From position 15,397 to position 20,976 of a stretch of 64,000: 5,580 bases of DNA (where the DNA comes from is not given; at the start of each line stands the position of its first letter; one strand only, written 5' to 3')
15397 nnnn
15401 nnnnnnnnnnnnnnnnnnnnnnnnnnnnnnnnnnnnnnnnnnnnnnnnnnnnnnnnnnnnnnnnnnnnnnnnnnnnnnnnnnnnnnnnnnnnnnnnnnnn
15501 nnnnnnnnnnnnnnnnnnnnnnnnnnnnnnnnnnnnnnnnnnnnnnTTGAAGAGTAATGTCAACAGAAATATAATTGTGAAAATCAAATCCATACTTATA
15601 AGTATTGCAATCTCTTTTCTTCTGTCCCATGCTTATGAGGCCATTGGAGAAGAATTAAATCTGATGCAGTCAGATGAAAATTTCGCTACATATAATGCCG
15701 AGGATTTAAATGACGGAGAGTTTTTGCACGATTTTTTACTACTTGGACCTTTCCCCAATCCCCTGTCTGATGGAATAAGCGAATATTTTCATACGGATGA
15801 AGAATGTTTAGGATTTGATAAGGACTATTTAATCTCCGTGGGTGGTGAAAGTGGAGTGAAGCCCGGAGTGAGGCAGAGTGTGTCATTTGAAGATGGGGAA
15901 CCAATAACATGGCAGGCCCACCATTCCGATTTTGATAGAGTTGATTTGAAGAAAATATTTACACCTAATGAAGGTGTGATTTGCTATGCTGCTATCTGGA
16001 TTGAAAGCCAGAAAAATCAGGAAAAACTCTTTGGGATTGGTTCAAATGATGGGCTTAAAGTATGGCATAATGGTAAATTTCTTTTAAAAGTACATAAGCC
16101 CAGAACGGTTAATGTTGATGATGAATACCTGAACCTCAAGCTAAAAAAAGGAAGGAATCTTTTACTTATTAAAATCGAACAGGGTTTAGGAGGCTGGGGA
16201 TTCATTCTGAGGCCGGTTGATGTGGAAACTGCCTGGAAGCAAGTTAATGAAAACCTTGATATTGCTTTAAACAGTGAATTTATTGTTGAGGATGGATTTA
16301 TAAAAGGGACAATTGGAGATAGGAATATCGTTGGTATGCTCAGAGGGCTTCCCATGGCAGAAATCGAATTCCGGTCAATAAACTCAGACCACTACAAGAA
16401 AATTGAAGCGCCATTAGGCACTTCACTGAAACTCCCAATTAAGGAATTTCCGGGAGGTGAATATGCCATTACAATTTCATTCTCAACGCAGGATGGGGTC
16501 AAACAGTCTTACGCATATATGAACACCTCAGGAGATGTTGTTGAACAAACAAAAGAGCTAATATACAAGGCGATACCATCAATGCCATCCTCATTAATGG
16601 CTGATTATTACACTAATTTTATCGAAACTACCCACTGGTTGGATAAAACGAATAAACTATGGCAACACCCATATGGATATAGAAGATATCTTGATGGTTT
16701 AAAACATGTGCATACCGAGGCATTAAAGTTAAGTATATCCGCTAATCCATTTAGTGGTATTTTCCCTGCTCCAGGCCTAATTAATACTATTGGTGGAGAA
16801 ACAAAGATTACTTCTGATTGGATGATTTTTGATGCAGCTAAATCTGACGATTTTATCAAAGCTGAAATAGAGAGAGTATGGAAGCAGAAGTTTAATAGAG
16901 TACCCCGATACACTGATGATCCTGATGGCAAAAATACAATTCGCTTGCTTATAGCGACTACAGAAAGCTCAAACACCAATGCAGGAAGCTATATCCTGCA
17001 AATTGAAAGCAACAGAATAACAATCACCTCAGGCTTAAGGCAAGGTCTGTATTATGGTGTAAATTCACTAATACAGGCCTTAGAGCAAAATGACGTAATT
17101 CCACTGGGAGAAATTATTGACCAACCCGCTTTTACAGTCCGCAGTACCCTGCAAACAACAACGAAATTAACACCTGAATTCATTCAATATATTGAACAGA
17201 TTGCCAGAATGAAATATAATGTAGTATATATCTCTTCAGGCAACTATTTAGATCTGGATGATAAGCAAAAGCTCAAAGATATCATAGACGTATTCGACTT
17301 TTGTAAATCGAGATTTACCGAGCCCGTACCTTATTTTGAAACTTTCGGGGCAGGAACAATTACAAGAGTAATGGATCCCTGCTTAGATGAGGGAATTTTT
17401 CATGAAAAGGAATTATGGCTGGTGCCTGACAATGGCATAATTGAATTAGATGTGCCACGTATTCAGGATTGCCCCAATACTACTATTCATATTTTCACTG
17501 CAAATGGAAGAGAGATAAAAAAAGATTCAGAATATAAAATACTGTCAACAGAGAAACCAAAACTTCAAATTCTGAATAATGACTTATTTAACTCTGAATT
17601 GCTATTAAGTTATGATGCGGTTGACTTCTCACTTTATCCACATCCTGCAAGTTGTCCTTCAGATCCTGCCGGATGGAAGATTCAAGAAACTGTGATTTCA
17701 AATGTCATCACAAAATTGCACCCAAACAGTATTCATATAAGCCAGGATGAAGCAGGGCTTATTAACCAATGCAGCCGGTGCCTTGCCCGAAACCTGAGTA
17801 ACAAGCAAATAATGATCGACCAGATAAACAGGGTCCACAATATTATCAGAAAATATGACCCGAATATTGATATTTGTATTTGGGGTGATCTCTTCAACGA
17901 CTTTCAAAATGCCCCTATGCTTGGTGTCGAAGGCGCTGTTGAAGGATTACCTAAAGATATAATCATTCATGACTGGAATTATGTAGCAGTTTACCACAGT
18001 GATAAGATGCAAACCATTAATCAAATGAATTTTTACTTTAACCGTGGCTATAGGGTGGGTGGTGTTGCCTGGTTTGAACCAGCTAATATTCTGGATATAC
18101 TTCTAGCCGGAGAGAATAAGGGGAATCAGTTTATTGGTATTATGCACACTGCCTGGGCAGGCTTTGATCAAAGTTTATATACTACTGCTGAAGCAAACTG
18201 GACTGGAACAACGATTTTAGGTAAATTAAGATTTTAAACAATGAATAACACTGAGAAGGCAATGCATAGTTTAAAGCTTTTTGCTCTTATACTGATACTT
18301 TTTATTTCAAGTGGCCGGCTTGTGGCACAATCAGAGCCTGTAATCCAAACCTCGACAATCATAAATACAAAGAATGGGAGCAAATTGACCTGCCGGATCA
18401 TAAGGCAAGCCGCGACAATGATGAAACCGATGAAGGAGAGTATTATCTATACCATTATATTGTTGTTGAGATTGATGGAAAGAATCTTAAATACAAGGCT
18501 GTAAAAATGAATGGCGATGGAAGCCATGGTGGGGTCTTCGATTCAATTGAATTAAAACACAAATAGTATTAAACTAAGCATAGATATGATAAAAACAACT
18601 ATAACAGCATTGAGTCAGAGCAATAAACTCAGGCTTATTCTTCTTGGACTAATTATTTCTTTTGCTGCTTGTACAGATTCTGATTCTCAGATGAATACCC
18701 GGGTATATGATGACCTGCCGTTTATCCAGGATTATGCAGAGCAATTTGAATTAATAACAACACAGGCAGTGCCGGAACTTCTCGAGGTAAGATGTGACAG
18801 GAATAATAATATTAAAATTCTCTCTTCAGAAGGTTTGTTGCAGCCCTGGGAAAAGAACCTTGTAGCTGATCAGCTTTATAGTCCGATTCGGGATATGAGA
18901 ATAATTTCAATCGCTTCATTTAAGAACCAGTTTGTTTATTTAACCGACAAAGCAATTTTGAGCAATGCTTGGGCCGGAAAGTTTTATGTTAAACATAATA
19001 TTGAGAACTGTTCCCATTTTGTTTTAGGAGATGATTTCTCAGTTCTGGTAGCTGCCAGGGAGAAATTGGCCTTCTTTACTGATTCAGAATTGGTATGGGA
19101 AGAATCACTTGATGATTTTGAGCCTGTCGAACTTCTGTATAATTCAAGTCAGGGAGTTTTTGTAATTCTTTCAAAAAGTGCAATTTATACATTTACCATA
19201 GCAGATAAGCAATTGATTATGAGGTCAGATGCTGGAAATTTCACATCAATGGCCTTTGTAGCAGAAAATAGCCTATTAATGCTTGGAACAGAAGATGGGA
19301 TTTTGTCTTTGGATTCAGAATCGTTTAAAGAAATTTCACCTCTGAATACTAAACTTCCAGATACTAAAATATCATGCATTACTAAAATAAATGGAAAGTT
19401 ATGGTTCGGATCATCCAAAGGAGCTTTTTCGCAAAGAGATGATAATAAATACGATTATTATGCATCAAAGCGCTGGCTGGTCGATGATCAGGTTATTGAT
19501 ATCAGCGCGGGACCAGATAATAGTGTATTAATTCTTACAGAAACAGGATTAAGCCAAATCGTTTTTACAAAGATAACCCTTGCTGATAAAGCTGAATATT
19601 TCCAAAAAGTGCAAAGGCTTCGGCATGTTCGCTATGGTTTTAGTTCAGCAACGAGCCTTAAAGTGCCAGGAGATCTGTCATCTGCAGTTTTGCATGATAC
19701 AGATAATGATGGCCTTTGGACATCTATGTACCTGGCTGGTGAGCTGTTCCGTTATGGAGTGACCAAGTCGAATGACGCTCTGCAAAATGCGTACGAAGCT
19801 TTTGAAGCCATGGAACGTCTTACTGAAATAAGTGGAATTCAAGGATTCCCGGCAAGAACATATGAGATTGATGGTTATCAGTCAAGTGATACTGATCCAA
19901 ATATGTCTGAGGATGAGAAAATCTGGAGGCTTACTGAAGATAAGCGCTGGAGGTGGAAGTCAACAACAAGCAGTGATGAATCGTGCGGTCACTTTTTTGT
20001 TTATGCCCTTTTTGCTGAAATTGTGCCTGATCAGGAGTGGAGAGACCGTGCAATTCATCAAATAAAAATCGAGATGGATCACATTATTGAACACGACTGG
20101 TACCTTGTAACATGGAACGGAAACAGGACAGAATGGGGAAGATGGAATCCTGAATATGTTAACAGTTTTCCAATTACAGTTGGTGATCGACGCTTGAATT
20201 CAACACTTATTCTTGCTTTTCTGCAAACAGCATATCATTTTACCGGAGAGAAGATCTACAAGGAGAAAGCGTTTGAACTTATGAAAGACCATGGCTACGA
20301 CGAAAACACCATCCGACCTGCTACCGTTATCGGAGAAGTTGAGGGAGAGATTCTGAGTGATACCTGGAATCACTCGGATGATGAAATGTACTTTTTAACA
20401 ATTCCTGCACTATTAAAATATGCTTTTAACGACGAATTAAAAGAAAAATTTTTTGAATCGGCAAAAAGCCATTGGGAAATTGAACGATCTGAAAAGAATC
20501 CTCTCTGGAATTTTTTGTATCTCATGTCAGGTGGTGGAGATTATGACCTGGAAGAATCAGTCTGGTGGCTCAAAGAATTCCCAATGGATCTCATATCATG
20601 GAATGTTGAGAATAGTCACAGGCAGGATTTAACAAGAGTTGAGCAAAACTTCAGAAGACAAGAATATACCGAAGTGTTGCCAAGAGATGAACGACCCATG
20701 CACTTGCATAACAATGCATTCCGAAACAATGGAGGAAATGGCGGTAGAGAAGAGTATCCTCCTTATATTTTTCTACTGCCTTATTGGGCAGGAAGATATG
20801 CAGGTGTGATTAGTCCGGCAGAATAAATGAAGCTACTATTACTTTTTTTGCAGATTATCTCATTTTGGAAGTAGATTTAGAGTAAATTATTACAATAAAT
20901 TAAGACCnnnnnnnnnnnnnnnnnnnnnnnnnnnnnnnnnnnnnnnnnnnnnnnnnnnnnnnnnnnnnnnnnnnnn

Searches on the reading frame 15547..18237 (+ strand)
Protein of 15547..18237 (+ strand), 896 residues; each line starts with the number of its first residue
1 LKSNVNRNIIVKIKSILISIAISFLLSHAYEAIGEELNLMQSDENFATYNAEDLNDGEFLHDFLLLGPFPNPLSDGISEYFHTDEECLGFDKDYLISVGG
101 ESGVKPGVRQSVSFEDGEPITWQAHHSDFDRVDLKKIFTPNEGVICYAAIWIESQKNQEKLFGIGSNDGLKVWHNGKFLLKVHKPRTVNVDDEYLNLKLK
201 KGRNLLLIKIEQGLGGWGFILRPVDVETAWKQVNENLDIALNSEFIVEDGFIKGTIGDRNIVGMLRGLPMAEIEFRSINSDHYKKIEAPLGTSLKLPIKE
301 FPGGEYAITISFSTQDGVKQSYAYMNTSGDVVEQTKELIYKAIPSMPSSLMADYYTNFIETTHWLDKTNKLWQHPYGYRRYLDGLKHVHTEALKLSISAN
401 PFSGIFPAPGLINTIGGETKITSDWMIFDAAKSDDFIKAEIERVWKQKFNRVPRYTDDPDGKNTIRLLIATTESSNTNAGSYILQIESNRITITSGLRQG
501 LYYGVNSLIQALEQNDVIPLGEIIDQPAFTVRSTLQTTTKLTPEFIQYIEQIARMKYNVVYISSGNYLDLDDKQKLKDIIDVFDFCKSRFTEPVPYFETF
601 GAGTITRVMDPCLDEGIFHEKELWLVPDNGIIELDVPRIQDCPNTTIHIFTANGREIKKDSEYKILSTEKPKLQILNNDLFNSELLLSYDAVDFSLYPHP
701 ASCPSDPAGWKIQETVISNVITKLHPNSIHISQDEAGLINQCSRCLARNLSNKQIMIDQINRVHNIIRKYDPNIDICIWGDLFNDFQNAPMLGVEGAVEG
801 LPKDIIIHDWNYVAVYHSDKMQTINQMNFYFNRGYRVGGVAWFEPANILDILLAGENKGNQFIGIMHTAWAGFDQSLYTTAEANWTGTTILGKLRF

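Call 36: search_protein_families(library=pfam, proteins=[window:15547-18237:+])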
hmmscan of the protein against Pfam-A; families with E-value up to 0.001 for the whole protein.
window:15547-18237:+ (896 aa): 1 family
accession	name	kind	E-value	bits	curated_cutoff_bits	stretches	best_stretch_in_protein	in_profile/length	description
PF02838.20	Glyco_hydro_20b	-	2.5e-11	44.8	26.1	1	404-526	3-124/124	Glycosyl hydrolase family 20, domain 2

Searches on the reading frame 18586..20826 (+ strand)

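Call 36: search_protein_families(library=pfam, proteins=[window:18586-20826:+])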
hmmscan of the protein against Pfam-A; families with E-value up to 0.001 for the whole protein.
window:18586-20826:+ (746 aa): 1 family
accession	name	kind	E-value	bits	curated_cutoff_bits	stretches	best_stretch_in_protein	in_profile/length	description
PF24807.1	WD40_CDC20-Fz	-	0.0004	20.2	200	1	182-315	13-150/292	CDC20/Fizzy WD40 domain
